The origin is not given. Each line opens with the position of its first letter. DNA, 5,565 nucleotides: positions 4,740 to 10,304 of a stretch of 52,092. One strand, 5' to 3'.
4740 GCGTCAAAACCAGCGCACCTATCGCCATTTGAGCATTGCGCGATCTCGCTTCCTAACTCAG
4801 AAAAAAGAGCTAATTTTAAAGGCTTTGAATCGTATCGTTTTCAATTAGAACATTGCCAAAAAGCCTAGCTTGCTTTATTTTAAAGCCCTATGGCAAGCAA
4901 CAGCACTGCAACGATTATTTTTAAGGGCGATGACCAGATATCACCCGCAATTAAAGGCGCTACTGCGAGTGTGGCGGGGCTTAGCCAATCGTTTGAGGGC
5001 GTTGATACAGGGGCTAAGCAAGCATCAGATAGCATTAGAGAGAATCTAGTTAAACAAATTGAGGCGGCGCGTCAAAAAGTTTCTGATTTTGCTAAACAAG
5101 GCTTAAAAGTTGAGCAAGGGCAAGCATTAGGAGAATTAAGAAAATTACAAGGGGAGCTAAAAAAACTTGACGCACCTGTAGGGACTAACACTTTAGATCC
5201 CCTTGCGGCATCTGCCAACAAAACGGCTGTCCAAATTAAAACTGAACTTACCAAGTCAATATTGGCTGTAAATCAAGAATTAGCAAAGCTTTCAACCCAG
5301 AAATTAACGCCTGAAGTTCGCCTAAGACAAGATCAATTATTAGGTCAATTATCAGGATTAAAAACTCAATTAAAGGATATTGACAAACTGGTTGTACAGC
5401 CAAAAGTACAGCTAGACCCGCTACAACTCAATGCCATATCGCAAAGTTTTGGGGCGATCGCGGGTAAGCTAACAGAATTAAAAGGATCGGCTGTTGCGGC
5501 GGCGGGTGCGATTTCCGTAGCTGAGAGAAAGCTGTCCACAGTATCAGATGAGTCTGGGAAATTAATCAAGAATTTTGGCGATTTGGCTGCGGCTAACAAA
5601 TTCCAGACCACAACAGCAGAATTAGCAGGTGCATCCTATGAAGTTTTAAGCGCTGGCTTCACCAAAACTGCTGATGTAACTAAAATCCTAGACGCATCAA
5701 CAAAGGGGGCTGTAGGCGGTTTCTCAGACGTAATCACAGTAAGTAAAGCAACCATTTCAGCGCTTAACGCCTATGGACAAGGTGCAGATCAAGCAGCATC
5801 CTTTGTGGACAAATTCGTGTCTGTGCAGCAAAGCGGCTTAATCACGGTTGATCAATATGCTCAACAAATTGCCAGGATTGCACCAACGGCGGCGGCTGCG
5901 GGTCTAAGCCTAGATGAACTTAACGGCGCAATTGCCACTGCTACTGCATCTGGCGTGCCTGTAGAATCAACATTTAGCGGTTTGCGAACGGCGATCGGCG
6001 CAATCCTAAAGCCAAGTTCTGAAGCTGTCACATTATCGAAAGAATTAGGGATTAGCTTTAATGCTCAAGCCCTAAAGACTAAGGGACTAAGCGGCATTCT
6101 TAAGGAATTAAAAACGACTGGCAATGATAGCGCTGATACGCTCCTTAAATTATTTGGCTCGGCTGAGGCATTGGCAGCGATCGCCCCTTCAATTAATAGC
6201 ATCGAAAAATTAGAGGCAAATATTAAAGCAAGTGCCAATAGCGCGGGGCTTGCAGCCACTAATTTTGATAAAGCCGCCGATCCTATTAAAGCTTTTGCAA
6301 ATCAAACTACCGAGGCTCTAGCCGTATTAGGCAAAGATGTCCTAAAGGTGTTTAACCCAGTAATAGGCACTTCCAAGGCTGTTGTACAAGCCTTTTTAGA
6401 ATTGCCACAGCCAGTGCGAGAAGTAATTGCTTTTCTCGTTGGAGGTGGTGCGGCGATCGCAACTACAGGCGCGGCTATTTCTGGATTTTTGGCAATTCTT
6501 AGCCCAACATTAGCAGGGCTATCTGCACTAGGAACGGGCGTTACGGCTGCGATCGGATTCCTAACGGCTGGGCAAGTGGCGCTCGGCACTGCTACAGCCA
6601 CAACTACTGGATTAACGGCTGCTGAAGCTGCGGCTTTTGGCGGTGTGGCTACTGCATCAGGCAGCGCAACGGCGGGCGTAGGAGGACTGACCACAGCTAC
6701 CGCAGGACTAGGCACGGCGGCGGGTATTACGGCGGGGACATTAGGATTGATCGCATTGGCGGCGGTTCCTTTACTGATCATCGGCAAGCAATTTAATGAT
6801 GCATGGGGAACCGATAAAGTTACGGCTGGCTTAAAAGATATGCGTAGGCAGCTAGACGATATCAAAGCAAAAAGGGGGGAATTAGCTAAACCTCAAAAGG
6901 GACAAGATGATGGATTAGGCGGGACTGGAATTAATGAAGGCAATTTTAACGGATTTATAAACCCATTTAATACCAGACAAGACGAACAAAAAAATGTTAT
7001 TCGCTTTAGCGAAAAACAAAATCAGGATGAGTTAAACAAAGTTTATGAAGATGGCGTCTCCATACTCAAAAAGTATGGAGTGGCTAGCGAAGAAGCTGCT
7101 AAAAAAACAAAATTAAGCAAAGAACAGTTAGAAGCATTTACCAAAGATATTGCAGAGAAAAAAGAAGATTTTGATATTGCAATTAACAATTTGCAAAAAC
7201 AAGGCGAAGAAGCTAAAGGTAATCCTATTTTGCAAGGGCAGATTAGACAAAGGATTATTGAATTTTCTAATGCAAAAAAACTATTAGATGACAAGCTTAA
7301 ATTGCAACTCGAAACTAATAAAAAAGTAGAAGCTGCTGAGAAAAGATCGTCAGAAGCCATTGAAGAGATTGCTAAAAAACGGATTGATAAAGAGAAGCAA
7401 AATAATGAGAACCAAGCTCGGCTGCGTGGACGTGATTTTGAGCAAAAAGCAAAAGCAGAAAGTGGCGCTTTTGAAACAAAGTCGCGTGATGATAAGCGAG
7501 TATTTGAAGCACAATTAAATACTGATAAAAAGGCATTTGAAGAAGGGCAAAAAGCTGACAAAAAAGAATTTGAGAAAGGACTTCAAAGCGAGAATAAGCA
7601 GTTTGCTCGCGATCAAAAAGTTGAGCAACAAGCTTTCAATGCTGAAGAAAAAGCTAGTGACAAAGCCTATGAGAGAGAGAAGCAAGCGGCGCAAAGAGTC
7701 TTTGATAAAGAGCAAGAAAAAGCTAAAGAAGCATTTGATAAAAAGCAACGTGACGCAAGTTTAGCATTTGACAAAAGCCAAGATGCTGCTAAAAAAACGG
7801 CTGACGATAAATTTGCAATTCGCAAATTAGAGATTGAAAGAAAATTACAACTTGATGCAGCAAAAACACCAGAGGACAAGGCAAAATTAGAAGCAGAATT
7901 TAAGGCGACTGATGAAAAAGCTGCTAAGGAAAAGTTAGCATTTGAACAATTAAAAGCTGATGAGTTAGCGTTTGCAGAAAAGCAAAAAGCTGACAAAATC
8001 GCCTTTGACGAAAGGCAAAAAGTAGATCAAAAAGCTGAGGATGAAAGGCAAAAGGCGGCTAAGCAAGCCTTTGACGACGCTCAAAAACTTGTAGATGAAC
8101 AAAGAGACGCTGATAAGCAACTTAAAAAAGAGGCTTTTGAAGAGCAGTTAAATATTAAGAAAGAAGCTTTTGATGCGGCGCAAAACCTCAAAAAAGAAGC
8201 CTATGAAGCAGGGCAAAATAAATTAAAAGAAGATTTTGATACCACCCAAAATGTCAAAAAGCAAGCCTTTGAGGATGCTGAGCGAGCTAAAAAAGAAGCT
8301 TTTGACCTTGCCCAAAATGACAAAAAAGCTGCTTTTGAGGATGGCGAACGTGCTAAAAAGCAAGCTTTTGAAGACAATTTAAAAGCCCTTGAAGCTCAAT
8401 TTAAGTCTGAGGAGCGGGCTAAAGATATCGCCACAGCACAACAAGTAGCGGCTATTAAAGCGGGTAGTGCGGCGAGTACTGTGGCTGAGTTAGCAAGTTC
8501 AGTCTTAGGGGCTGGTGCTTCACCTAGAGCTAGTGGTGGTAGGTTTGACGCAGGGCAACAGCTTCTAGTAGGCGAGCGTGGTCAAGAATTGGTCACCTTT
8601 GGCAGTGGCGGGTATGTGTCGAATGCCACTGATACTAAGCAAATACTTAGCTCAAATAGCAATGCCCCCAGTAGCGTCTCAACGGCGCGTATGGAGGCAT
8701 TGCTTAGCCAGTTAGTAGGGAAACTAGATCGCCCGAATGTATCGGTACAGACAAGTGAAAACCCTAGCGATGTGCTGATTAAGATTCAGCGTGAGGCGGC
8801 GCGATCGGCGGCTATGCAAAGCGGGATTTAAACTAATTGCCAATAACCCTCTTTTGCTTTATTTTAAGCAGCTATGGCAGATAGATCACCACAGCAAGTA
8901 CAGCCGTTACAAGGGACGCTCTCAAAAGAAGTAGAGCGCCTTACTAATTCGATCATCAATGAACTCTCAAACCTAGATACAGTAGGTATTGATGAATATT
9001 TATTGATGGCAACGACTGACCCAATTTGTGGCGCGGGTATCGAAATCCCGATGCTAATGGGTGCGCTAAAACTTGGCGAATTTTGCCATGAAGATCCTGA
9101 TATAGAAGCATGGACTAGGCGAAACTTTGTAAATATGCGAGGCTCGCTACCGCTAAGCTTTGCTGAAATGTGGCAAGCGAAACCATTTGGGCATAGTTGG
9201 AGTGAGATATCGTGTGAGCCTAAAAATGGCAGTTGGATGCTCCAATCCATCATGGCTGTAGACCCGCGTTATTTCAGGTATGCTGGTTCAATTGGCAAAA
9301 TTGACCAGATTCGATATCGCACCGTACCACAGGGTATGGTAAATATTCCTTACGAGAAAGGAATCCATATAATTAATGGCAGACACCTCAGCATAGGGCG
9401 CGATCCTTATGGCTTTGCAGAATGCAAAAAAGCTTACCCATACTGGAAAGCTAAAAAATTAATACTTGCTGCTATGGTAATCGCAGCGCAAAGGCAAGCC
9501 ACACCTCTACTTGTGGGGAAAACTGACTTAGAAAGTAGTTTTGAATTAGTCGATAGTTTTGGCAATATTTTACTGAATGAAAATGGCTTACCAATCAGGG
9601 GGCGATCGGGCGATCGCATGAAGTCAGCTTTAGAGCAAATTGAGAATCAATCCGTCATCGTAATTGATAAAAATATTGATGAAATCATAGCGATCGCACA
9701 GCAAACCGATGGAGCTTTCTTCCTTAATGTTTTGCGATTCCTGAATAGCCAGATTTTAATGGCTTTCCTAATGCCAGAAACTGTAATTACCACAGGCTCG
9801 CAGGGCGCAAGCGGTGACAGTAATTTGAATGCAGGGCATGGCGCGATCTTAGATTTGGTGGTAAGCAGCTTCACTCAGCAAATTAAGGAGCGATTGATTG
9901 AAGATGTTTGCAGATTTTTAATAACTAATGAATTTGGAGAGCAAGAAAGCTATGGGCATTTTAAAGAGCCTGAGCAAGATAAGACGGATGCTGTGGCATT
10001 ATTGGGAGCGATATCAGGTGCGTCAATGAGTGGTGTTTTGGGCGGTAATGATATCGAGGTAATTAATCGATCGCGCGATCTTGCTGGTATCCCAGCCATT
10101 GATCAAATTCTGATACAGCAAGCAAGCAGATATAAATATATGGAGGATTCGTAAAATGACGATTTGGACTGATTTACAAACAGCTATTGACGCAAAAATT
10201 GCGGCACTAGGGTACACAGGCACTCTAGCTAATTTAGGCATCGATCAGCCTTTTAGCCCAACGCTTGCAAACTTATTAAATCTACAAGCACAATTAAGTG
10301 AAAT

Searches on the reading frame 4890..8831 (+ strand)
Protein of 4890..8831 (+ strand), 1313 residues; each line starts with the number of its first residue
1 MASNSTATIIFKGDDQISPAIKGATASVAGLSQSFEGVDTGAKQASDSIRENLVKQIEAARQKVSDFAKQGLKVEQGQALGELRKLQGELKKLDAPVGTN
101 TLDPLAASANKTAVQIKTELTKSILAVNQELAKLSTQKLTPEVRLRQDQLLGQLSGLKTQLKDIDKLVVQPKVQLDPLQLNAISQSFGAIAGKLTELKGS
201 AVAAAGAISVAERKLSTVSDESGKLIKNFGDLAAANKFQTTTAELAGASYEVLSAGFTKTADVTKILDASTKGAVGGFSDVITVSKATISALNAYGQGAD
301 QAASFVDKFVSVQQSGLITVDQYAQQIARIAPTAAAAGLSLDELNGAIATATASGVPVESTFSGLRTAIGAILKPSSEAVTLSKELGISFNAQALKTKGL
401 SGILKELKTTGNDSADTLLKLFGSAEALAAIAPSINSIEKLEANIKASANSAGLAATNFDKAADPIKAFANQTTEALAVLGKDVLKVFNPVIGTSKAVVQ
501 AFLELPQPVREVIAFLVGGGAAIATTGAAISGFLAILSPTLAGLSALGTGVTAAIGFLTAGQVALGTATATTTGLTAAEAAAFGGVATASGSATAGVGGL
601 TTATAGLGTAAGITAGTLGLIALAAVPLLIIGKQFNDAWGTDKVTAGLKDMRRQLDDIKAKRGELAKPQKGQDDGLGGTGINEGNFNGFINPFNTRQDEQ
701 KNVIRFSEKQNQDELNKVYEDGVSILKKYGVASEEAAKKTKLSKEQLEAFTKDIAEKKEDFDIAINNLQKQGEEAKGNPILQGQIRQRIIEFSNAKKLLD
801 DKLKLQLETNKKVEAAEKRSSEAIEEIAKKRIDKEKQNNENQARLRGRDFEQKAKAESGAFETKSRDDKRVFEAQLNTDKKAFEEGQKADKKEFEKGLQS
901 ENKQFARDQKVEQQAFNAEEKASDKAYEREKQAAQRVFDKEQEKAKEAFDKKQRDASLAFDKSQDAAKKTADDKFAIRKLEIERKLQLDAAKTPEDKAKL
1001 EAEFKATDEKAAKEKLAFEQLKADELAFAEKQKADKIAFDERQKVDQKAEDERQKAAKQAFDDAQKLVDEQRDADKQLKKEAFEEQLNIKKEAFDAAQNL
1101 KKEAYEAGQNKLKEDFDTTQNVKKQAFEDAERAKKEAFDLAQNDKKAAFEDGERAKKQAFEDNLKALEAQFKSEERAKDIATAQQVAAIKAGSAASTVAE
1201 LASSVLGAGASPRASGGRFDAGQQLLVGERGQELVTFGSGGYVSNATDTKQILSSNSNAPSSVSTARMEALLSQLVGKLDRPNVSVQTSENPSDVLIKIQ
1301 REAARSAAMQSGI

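Call 5: search_protein_families(library=pfam, proteins=[window:4890-8831:+], max_evalue=0.01)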
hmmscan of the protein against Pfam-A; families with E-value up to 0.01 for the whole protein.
window:4890-8831:+ (1313 aa): 1 family
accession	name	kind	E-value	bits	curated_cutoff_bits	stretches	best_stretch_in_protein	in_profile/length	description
PF10145.14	PhageMin_Tail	-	5.9e-24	85.5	33.2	1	234-423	3-201/201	Phage-related minor tail protein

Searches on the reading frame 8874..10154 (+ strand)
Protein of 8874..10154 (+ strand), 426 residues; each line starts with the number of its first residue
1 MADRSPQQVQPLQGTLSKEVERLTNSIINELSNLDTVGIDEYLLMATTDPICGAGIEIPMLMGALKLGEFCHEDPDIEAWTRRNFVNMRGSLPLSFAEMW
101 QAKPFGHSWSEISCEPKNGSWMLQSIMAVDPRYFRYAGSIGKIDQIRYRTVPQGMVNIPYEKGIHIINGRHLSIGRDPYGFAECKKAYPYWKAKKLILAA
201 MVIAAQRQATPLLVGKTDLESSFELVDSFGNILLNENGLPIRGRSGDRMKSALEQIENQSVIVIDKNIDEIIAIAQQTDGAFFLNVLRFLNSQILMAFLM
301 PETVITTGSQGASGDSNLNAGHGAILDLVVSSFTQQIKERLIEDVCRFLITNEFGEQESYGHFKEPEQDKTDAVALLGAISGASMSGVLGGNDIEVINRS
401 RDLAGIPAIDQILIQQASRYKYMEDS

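Call 5: search_protein_families(library=pfam, proteins=[window:8874-10154:+], max_evalue=0.01)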
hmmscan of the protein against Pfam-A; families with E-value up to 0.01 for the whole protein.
window:8874-10154:+ (426 aa): 1 family
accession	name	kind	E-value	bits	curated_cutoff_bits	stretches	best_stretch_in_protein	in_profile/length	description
PF06074.18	Portal_Mu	-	1.3e-23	84.3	23.9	1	76-387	42-322/336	Portal protein of Mu bacteriophage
